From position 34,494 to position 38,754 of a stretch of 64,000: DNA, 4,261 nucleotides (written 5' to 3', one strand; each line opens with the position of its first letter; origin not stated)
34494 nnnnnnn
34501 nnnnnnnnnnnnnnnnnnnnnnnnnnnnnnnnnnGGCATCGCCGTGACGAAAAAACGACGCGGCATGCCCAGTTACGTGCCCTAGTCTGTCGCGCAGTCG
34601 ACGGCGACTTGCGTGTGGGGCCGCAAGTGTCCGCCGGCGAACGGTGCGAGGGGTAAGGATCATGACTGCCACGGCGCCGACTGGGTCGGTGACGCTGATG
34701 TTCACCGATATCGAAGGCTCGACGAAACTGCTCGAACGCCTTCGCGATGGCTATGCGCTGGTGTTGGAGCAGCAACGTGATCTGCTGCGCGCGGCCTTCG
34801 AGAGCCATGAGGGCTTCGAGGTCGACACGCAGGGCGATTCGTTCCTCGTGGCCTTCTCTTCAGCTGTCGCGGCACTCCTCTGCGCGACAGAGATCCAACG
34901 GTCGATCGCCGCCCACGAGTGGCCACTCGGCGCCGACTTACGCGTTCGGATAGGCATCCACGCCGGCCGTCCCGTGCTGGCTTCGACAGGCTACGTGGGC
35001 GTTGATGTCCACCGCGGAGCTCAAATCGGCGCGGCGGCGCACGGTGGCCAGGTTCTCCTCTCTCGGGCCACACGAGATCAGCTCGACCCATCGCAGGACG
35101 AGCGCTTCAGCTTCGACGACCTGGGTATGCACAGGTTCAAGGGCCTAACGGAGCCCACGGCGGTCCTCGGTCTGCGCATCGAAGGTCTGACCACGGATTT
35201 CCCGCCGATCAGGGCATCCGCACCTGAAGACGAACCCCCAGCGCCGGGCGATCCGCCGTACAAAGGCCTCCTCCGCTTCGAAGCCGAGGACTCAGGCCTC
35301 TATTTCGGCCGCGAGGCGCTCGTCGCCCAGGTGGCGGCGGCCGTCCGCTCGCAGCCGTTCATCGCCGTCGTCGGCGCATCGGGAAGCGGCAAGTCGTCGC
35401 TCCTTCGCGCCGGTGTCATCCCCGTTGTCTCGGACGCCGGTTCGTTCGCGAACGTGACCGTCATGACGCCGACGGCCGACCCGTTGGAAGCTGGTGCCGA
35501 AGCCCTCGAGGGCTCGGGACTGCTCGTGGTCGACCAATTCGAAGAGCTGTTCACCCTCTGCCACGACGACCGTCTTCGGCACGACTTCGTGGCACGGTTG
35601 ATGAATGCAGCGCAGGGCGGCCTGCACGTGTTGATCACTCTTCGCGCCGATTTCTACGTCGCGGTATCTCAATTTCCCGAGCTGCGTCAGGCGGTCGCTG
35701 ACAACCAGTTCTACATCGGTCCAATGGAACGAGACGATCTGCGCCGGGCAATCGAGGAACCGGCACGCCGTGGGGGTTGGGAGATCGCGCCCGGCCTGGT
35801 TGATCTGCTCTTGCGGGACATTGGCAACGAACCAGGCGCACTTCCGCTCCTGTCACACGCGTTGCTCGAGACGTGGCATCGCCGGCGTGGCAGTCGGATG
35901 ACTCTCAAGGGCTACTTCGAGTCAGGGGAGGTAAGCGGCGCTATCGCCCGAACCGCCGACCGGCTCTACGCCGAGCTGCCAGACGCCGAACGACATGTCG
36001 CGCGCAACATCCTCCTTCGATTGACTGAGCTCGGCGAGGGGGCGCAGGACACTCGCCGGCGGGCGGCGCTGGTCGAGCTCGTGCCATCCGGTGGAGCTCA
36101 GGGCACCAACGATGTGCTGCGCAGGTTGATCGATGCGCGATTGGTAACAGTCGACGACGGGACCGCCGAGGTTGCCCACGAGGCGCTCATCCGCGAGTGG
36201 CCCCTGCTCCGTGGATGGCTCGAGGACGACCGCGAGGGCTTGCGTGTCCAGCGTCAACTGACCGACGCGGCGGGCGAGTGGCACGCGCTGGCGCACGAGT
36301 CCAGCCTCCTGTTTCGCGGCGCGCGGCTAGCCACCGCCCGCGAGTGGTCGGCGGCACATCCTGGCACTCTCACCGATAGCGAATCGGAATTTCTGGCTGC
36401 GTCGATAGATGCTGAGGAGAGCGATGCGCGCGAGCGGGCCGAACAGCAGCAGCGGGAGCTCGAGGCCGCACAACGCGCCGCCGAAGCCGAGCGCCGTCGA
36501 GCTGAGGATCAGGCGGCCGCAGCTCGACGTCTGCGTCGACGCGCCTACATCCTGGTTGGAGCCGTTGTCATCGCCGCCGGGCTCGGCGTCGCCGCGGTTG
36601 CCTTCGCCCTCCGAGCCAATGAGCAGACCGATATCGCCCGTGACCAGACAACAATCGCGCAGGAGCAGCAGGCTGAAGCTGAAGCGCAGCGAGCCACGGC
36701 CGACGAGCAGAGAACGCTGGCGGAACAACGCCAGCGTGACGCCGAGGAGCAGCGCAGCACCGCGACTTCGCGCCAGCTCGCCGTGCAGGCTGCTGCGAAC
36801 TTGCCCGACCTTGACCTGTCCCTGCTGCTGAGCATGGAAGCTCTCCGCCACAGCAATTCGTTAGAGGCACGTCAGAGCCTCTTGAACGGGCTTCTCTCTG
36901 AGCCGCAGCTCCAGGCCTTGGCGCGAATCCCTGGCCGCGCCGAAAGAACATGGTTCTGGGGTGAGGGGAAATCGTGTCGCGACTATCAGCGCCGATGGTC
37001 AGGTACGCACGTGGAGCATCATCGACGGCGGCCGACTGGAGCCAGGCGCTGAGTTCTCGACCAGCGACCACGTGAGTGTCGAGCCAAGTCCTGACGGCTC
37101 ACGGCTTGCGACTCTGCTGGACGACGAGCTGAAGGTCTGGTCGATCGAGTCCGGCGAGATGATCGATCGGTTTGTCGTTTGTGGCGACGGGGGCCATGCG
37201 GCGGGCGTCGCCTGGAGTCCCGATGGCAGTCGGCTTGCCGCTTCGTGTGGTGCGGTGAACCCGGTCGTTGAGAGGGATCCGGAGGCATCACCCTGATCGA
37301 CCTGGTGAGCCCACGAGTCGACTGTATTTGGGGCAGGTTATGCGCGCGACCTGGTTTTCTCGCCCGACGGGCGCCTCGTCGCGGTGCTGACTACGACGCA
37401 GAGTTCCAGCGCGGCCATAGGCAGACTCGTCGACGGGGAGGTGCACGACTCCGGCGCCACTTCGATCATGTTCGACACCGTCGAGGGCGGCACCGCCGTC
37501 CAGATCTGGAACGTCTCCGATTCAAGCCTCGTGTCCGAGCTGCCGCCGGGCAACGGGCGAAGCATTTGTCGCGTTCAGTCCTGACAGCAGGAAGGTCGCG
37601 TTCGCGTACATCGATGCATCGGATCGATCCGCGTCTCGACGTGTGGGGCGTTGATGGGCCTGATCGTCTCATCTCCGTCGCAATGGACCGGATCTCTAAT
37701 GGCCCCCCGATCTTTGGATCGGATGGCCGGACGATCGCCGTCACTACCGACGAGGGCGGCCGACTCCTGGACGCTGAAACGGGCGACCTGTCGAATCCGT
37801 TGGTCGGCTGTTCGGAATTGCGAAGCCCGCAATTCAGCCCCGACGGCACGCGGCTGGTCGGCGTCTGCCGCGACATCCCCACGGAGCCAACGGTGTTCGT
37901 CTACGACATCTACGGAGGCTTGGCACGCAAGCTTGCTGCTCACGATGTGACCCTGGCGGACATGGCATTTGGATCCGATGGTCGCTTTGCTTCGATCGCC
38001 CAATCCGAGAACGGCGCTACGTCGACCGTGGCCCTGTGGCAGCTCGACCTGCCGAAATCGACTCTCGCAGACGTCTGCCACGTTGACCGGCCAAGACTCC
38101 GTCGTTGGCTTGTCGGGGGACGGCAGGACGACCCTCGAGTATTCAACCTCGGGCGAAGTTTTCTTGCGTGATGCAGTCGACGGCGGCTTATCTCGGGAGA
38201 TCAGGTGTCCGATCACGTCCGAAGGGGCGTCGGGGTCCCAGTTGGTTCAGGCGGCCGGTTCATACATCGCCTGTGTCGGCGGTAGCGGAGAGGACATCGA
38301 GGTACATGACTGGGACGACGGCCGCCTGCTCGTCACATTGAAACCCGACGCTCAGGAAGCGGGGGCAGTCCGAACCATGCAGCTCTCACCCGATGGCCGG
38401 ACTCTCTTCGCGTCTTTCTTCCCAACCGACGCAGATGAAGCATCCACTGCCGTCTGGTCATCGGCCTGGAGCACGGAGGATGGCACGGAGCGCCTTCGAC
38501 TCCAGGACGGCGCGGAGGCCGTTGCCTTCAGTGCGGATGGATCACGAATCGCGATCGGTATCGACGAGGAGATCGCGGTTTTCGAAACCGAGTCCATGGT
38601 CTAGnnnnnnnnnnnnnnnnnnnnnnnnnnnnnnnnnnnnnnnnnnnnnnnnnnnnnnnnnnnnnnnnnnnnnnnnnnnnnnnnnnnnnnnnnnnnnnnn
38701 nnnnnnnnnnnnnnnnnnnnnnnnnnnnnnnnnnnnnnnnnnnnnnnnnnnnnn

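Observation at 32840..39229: A cyclic-nucleotide / STAND-NTPase gene island is wedged between ftsA and ftsZ inside the dcw cluster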

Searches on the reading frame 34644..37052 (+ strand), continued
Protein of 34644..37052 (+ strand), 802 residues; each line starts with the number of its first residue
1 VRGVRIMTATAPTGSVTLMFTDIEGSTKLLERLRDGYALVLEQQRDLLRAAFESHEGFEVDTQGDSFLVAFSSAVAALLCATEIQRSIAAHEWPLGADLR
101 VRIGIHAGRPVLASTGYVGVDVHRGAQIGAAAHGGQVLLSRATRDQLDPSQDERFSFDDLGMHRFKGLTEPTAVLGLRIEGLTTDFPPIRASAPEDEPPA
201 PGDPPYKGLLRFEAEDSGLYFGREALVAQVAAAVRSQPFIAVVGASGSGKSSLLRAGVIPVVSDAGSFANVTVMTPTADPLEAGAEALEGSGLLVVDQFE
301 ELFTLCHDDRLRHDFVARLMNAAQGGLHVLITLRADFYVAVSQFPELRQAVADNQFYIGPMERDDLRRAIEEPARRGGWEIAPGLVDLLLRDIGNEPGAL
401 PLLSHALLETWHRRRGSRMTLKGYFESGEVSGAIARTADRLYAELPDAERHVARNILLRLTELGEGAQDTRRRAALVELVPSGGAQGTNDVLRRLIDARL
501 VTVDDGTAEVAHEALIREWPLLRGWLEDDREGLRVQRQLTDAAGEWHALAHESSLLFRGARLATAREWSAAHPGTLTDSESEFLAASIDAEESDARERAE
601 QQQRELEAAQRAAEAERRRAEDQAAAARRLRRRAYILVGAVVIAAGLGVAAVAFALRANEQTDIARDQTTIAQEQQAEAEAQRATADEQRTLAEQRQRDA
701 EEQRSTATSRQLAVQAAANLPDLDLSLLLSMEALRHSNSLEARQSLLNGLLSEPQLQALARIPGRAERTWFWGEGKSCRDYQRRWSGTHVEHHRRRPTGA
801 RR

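Call 45: find_related_loci(query=A1, collection=genome_contigs, flank=10000)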
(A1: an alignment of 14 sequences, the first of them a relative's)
Query A1 (796 aa) in genome_contigs; peptide patterns used: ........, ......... (x = any residue, [..] = any of these).
600 stretches matched a pattern (row limit reached: there are more); 578 encode a relative of the query (tblastn E <= 1e-3); the best 80 are kept; 80 distinct loci.
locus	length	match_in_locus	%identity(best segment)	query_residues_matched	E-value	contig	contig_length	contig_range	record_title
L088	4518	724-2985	48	6-710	0e+0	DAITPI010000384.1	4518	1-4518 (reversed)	MAG TPA_asm: Anaerolineales bacterium isolate CTOTU26108 NODE_18835_length_4518_cov_3.976249, whole genome shotgun seque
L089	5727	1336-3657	48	2-732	0e+0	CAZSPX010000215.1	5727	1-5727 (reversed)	MAG TPA_asm: uncultured Anaerolineaceae bacterium isolate SRP173033_co2_38 genome assembly, contig: NODE_10163_length_57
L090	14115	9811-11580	50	6-584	6e-160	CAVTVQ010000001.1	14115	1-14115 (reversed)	MAG: uncultured Actinomycetes bacterium isolate MFD09267.bin.2.334 genome assembly, contig: contig_109564, whole genome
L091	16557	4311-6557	40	6-697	2e-152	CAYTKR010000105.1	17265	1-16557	MAG TPA_asm: uncultured Anaerolineales bacterium isolate SRP167671_co2_274 genome assembly, contig: NODE_4324_length_172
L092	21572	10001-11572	51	190-665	6e-140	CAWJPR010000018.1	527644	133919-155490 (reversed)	MAG: uncultured Chloroflexia bacterium isolate MFD02979.bin.1.11 genome assembly, contig: contig_8690, whole genome shot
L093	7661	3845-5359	48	170-628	6e-130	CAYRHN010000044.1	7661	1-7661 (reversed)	MAG TPA_asm: uncultured Anaerolineaceae bacterium isolate SRP216815_co1_295 genome assembly, contig: NODE_13540_length_7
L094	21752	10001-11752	44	185-756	1e-128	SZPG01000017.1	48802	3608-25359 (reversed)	Chloroflexi bacterium CFX6 ZYPT4scaffold_570, whole genome shotgun sequence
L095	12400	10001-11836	42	186-744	1e-127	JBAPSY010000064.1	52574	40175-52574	MAG: Anaerolineales bacterium isolate MFD02339_ilm_asm_bin15 k127_100916, whole genome shotgun sequence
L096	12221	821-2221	52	190-628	2e-126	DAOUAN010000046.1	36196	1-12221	MAG TPA_asm: Anaerolineales bacterium isolate H64_669 k137_84879, whole genome shotgun sequence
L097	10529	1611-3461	44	183-729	6e-126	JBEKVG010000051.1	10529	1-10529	MAG: Anaerolineales bacterium isolate SPRUCE 59 SPRUCE_59_51, whole genome shotgun sequence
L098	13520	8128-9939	42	190-760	3e-124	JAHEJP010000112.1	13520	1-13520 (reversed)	MAG: Chloroflexota bacterium isolate Ww555 NODE_12736_length_13520_cov_7.410478, whole genome shotgun sequence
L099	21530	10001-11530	44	198-665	1e-116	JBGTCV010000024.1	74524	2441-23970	MAG: Candidatus Promineifilaceae bacterium isolate JTS-RE128 k141_577158, whole genome shotgun sequence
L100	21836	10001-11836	40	117-714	9e-116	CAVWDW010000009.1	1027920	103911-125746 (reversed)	MAG: uncultured Chloroflexia bacterium isolate MFD03804.bin.1.269 genome assembly, contig: contig_4410, whole genome sho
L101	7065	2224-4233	41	139-758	5e-115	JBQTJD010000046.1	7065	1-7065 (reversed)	MAG: Anaerolineales bacterium isolate SAW132 c_000000341251, whole genome shotgun sequence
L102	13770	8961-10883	38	6-583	2e-103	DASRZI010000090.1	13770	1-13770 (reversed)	MAG TPA_asm: Candidatus Zixiibacteriota bacterium isolate SMAG_U14180 k141_735891, whole genome shotgun sequence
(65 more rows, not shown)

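Call 50: search_protein_families(library=pfam, proteins=[L081:16100-16417:-, L081:21034-21330:-, L081:9267-9821:-], max_evalue=0.01)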
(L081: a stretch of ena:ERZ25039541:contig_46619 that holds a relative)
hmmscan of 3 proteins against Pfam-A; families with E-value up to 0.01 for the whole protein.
L081:16100-16417:- (105 aa): 0 families

L081:21034-21330:- (98 aa): 0 families

L081:9267-9821:- (184 aa): 0 families

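Call 52: search_protein_families(library=padloc, proteins=[window:34644-37052:+, P0002, L081:16597-20982:+, L081:16100-16417:-, L081:15325-16041:-], max_evalue=0.001)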
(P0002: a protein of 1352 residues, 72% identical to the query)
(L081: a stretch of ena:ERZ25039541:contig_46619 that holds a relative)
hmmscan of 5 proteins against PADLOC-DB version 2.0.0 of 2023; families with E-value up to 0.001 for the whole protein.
window:34644-37052:+ (802 aa): 2 families
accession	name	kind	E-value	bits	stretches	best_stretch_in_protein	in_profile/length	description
PDLC04140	mad8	-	0.00015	19.4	1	223-300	13-67/314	mads_8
PDLC04135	mad3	-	0.00046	17.8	1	238-256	23-41/374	mads_3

P0002 (1352 aa): 1 family
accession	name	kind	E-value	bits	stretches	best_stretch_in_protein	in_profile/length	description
PDLC02367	PycC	-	0.0006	17.3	0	22-125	44-156/226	-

L081:16597-20982:+ (1461 aa): 2 families
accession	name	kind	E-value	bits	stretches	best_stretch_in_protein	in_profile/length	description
PDLC04140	mad8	-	0.00048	17.7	0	218-284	14-68/314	mads_8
PDLC04135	mad3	-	0.00063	17.4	1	232-250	23-41/374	mads_3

L081:16100-16417:- (105 aa): 0 families

L081:15325-16041:- (238 aa): 4 families
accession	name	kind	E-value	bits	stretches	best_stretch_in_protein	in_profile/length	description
PDLC00731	Effector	-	1.4e-11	41.9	1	5-147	6-143/306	TIR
PDLC02371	PycTIR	-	6.6e-11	40.1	1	5-152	4-145/288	-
PDLC00734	PycC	-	3.9e-06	24.2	1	32-130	25-123/374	Pycsar cyclase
PDLC00732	Effector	-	7.6e-06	23.1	1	7-153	6-145/301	TIR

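Call 58: find_related_loci(query=window:34644-37052:+, collection=metagenome_contigs, flank=10000)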
Query window:34644-37052:+ (802 aa) in metagenome_contigs; peptide patterns used: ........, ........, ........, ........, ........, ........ (x = any residue, [..] = any of these).
67 stretches matched a pattern, but none encodes a relative of the query by tblastn (E <= 1e-3).

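Call 80: find_related_loci(query=L081:15325-16041:-, collection=genome_contigs, flank=10000)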
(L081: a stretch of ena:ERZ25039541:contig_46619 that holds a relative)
Query L081:15325-16041:- (238 aa) in genome_contigs; peptide patterns used: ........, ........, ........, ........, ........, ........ (x = any residue, [..] = any of these).
600 stretches matched a pattern (row limit reached: there are more); 12 encode a relative of the query (tblastn E <= 1e-3); 12 distinct loci.
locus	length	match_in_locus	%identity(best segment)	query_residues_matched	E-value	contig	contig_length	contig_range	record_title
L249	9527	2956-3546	36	33-228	2e-30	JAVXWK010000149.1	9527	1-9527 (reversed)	MAG: Pseudonocardiales bacterium isolate BP_312 scaffold_3272887, whole genome shotgun sequence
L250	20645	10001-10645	33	24-237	2e-27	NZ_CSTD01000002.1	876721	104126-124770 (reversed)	Mycobacterium bohemicum DSM 44277, whole genome shotgun sequence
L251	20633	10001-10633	34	19-228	1e-25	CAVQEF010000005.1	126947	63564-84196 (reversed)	MAG: uncultured Actinomycetota bacterium isolate MFD02416.bin.1.350 genome assembly, contig: contig_35753, whole genome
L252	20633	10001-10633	31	19-228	1e-24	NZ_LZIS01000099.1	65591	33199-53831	Mycobacterium sp. E3198 contig_188, whole genome shotgun sequence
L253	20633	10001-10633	30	24-234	2e-24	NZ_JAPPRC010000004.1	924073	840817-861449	Pannonibacter sp. SL95 contig_73, whole genome shotgun sequence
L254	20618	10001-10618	31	24-228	5e-24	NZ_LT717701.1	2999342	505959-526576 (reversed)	Mycobacterium terramassiliense strain AB308, whole genome shotgun sequence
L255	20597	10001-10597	30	31-228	6e-23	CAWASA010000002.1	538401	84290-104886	MAG: uncultured Actinomycetota bacterium isolate MFD02416.bin.2.246 genome assembly, contig: contig_14211, whole genome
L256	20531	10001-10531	35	49-224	6e-25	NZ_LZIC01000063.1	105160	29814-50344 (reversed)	Mycobacterium sp. 852002-50816_SCH5313054-b contig_20, whole genome shotgun sequence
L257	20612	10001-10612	29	24-226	4e-21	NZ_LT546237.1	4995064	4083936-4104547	Mycobacterium interjectum strain ATCC 51457T, whole genome shotgun sequence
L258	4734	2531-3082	24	45-228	2e-14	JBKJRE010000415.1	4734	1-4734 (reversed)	MAG: Rhizobiaceae bacterium isolate ant_bin.522 k117_4972219, whole genome shotgun sequence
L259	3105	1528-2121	26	44-237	7e-12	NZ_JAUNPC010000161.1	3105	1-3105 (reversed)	MAG: Paracoccus sp. (in: a-proteobacteria) isolate S36M_Sa_3 NODE_3227_length_3105_cov_15.438361, whole genome shotgun s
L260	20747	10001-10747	40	19-137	5e-9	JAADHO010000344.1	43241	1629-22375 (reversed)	MAG: Deltaproteobacteria bacterium isolate M_MetaBat.197 contig-127_2252, whole genome shotgun sequence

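Call 82: find_encoding_contigs(protein=P0001, flank=1000, max_places=3)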
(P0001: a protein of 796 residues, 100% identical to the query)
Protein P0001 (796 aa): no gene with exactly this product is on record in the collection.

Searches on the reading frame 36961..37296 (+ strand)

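Call 4: search_protein_families(library=pfam, proteins=[window:36961-37296:+], max_evalue=0.01)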
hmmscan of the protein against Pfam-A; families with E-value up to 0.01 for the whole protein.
window:36961-37296:+ (111 aa): 12 families
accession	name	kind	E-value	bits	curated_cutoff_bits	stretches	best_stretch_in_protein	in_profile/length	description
PF25174.1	Beta-prop_THOC3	-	2.9e-08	33.5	305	1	2-95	13-106/272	THOC3 beta-propeller domain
PF00400.38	WD40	-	2.2e-06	28.4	27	0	79-96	10-30/39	WD domain, G-beta repeat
PF23342.1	WDR90_beta-prop_4th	-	6e-06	26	50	1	41-93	6-57/312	WDR90, 4th beta-propeller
PF24817.1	WD40_WDHD1_1st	-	1.6e-05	24.7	109.9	0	37-94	224-282/291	WDHD1 first WD40 domain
PF07676.18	PD40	-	7.3e-05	23.1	20.9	0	78-93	9-24/38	WD40-like Beta Propeller Repeat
PF25168.1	Beta-prop_WDR36-Utp21_2nd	-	0.00011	22.1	84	0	51-95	258-299/335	WDR36/Utp21 second beta-propeller domain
PF23393.2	Beta-prop_WDR90_POC16_2nd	-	0.00049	19.8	60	0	35-98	223-286/291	WDR90/POC16, second beta-propeller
PF25173.1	Beta-prop_WDR3_1st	-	0.00052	20.2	154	1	7-95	3-89/184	WDR3 first beta-propeller domain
PF23414.1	Beta-prop_EML_2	-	0.00056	19.8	90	1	4-96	11-100/266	Echinoderm microtubule-associated protein second beta-propeller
PF24814.1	WD40_Prp19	-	0.00077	19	320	1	5-96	105-196/281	Prp19 WD40 domain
PF25460.1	Beta-prop_Aladin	-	0.0052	16.4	171.1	1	38-98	114-175/340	Aladin seven-bladed propeller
PF12894.13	ANAPC4_WD40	-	0.0063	17.2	22.9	0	76-97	37-58/91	Anaphase-promoting complex subunit 4 WD40 domain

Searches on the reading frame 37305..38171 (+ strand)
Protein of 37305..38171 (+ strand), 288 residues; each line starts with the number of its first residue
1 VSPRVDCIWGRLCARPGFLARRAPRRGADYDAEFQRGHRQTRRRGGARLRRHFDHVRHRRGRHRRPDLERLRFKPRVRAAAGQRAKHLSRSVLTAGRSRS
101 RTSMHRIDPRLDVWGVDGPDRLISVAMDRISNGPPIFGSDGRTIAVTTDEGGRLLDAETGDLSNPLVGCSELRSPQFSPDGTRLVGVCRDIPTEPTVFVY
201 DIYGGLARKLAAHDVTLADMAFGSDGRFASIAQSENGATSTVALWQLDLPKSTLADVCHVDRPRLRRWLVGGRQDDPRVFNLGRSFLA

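Call 4: search_protein_families(library=pfam, proteins=[window:37305-38171:+], max_evalue=0.01)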
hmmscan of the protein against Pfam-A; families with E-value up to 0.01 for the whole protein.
window:37305-38171:+ (288 aa): 1 family
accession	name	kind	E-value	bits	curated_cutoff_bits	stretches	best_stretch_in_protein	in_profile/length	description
PF07676.18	PD40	-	0.0072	16.7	20.9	0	175-185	14-24/38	WD40-like Beta Propeller Repeat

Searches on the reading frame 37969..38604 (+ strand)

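Call 4: search_protein_families(library=pfam, proteins=[window:37969-38604:+], max_evalue=0.01)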
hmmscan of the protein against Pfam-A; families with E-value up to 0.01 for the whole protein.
window:37969-38604:+ (211 aa): 3 families
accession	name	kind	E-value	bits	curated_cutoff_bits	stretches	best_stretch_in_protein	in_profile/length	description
PF23414.1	Beta-prop_EML_2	-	0.00016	21.6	90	0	151-208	13-69/266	Echinoderm microtubule-associated protein second beta-propeller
PF25174.1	Beta-prop_THOC3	-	0.0011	18.4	305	1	97-208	141-243/272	THOC3 beta-propeller domain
PF18975.6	DUF5711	-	0.0037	17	26.3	1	105-162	114-170/344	Family of unknown function (DUF5711)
